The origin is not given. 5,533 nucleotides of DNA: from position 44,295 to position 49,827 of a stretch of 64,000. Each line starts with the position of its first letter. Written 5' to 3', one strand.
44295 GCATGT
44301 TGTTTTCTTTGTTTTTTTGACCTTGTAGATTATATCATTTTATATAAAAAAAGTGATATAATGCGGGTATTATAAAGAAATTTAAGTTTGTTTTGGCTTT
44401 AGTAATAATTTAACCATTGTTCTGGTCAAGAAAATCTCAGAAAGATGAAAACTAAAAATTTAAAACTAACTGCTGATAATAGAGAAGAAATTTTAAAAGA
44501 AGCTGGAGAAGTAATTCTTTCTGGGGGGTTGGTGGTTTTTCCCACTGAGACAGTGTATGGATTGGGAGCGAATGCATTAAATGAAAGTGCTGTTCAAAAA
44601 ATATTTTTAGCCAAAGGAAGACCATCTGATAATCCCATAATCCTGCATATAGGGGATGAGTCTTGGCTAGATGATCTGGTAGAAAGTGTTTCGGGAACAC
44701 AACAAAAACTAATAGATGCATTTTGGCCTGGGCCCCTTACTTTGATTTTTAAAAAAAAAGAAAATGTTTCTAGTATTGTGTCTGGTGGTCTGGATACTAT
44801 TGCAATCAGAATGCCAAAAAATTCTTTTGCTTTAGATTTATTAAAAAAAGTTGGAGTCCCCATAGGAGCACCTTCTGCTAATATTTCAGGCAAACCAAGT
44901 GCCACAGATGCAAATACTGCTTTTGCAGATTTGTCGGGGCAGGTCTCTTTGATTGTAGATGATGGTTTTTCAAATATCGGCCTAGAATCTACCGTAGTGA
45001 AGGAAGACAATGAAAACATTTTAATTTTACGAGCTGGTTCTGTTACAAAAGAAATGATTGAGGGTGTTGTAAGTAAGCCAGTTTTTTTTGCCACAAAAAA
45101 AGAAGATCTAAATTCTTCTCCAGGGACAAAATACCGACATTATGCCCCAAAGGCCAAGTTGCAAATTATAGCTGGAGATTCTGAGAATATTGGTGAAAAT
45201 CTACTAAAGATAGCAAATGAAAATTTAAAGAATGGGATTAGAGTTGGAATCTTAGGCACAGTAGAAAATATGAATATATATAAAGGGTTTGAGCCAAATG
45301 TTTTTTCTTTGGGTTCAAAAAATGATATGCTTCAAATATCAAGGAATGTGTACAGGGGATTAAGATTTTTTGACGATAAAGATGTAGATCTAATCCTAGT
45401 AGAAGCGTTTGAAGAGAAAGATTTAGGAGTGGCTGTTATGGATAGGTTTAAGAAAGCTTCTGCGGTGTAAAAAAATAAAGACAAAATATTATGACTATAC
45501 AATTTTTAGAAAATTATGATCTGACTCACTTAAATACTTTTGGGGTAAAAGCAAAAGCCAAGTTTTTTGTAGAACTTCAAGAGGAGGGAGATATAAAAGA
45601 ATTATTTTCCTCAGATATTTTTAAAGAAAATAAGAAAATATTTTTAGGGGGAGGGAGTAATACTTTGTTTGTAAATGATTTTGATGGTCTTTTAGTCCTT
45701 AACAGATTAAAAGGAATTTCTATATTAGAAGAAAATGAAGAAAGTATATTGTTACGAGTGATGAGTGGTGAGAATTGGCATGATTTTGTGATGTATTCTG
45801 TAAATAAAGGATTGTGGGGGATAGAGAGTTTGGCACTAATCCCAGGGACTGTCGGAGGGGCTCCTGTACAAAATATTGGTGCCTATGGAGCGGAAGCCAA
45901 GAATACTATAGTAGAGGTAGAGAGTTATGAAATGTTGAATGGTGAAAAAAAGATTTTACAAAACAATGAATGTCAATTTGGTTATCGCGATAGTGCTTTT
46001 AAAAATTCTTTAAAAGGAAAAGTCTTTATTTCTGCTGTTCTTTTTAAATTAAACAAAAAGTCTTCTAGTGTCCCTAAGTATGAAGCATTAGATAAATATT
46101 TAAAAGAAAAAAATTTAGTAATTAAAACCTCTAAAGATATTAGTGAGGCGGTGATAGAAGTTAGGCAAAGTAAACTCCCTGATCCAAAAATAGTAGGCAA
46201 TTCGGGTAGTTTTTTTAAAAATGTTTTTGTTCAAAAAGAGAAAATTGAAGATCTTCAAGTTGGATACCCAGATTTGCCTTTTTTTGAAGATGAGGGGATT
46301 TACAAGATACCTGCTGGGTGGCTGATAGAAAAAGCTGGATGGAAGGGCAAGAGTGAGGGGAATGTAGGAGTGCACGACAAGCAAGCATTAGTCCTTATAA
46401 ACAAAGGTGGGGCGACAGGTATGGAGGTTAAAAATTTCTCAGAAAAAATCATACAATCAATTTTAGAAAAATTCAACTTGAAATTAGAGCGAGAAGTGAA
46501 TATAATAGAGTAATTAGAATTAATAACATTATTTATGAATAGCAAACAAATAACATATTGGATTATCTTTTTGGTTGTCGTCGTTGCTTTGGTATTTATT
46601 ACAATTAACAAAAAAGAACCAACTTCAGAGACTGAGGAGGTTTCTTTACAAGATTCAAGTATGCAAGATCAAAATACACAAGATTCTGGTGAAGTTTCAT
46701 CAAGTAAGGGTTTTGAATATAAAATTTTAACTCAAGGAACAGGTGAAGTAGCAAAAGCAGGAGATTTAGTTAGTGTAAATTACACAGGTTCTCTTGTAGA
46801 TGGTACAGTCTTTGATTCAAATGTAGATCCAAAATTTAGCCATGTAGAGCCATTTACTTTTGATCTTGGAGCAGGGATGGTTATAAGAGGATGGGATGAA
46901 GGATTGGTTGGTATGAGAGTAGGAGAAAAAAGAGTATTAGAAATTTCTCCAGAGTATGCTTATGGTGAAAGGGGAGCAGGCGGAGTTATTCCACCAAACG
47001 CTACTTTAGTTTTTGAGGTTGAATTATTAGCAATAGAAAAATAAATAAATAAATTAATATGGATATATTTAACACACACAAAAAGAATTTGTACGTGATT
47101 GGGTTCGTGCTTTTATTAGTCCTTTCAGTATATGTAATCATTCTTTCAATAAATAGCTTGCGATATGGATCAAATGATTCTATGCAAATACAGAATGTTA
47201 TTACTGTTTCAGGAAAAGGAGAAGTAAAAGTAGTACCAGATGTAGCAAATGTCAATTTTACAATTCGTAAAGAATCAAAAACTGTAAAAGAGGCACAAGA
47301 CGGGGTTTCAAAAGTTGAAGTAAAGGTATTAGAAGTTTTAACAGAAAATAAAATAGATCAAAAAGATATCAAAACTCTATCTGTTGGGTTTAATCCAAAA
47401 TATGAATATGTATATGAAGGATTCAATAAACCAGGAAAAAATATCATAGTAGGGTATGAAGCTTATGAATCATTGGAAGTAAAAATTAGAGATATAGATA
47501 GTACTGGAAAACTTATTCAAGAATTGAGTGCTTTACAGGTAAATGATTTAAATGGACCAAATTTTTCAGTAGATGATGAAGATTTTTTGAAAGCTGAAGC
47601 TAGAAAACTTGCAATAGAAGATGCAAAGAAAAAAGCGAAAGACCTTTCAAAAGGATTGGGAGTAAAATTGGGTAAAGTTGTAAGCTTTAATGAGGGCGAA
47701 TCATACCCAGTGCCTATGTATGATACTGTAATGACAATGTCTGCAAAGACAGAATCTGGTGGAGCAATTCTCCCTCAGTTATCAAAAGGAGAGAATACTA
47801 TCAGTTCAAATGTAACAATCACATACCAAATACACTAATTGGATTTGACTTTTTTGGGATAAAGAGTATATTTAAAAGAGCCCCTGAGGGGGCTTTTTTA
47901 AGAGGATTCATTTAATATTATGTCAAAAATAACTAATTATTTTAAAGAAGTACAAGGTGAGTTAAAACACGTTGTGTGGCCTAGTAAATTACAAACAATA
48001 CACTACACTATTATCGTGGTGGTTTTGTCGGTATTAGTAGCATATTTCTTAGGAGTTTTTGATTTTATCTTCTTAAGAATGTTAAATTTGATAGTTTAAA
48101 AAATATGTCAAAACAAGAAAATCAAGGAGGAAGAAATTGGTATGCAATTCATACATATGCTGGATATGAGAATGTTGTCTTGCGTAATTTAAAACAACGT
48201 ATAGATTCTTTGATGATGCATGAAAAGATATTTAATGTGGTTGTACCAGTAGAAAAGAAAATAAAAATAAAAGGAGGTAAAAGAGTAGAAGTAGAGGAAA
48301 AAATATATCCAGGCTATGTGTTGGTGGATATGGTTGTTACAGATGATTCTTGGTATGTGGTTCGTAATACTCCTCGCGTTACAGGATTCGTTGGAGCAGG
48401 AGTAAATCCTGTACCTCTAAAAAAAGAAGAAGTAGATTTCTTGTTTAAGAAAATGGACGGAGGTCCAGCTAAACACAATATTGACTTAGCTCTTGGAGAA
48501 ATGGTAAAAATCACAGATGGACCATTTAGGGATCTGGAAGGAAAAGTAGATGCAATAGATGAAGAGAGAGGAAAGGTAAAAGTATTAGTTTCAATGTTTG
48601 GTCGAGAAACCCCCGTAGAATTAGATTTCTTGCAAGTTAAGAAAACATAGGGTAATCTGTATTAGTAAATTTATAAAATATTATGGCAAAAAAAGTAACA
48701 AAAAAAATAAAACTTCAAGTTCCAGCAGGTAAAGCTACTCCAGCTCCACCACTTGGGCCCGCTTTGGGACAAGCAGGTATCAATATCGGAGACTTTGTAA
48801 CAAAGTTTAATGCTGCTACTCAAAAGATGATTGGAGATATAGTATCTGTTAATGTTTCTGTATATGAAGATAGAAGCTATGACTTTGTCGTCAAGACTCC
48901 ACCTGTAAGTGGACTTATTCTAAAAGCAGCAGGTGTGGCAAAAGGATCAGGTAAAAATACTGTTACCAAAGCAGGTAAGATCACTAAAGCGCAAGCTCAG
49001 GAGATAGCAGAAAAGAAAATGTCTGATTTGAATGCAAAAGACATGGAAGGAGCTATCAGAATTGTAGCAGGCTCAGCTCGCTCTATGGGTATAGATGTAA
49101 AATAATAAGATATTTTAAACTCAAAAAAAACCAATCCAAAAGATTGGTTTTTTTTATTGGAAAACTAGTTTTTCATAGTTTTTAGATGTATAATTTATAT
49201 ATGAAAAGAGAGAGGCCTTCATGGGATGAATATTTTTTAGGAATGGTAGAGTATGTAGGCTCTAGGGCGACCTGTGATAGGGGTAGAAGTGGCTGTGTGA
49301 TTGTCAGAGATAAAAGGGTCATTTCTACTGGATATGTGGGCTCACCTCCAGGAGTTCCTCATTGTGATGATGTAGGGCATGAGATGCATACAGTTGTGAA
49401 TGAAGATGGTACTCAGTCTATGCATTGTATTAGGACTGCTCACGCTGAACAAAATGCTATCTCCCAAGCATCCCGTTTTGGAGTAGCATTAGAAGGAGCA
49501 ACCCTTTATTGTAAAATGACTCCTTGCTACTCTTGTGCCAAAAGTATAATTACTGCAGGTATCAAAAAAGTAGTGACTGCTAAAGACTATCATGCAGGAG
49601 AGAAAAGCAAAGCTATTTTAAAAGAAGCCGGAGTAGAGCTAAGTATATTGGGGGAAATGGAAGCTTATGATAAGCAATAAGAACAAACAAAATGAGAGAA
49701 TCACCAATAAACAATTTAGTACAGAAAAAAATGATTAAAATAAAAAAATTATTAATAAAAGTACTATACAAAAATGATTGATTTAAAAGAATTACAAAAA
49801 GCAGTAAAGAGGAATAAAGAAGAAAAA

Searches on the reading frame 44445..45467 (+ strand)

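Call 24: search_protein_families(library=pfam, proteins=[window:44445-45467:+], max_evalue=0.00001)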
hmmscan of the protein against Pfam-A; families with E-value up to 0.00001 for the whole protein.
window:44445-45467:+ (341 aa): 2 families
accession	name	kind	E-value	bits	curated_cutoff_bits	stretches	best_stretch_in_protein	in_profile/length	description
PF01300.24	Sua5_yciO_yrdC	-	8.4e-57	192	25.1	1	23-198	2-178/178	Telomere recombination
PF03481.19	Sua5_C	-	9.3e-30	104.4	22.9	1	200-340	1-136/136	Threonylcarbamoyl-AMP synthase, C-terminal domain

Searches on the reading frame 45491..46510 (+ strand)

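Call 24: search_protein_families(library=pfam, proteins=[window:45491-46510:+], max_evalue=0.00001)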
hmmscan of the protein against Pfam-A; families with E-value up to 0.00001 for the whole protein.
window:45491-46510:+ (340 aa): 2 families
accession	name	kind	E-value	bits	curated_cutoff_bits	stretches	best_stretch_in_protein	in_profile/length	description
PF02873.21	MurB_C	-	1e-25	90.2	27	1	217-339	2-99/99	UDP-N-acetylenolpyruvoylglucosamine reductase, C-terminal domain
PF01565.28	FAD_binding_4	-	7.8e-16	58.5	26.4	1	46-152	24-132/139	FAD binding domain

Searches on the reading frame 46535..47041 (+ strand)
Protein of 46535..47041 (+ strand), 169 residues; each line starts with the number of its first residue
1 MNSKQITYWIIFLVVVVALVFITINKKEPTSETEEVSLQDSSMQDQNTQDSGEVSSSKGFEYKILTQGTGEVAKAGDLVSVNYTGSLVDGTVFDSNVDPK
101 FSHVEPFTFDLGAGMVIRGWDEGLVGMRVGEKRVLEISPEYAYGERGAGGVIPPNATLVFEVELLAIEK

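Call 24: search_protein_families(library=pfam, proteins=[window:46535-47041:+], max_evalue=0.00001)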
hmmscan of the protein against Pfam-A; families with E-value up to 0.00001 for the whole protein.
window:46535-47041:+ (169 aa): 1 family
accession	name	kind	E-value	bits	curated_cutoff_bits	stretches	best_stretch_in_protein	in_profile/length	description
PF00254.34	FKBP_C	-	7.2e-35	119.6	21.1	1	72-165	4-94/94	FKBP-type peptidyl-prolyl cis-trans isomerase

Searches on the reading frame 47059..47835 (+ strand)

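Call 24: search_protein_families(library=pfam, proteins=[window:47059-47835:+], max_evalue=0.00001)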
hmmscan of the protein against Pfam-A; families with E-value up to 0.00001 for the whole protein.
window:47059-47835:+ (259 aa): 1 family
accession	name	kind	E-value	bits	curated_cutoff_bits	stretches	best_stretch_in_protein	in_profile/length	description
PF04402.19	SIMPL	-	3e-48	165.2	25.2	1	48-256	1-205/205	Protein of unknown function (DUF541)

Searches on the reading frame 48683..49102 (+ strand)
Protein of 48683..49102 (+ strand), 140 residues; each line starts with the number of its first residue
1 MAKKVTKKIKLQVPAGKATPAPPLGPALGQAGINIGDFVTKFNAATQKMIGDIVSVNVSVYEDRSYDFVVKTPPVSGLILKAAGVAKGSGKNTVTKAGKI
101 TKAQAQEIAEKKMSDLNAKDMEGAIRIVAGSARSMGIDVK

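Call 24: search_protein_families(library=pfam, proteins=[window:48683-49102:+], max_evalue=0.00001)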
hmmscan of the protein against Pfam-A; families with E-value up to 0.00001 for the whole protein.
window:48683-49102:+ (140 aa): 2 families
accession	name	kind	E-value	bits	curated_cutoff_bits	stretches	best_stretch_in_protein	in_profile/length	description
PF03946.19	Ribosomal_L11_N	-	1.6e-26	92.2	32.9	1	9-66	1-58/58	Ribosomal protein L11, N-terminal domain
PF00298.24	Ribosomal_L11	-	7.4e-26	90.8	21.4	1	71-139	1-69/69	Ribosomal protein L11, RNA binding domain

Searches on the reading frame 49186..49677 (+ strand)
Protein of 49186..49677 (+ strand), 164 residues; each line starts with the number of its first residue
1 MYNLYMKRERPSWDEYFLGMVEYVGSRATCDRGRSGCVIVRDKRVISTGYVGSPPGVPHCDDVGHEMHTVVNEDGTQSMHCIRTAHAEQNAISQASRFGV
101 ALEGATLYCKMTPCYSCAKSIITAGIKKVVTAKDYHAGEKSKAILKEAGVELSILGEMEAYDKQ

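Call 24: search_protein_families(library=pfam, proteins=[window:49186-49677:+], max_evalue=0.00001)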
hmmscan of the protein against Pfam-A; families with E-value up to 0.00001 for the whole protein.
window:49186-49677:+ (164 aa): 2 families
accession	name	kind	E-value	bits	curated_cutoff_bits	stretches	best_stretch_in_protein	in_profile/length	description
PF00383.29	dCMP_cyt_deam_1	-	1.3e-24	86.4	25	1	12-132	2-101/102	Cytidine and deoxycytidylate deaminase zinc-binding region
PF14437.12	MafB19-deam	-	8.2e-19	68.3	27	1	12-147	2-115/142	MafB19-like deaminase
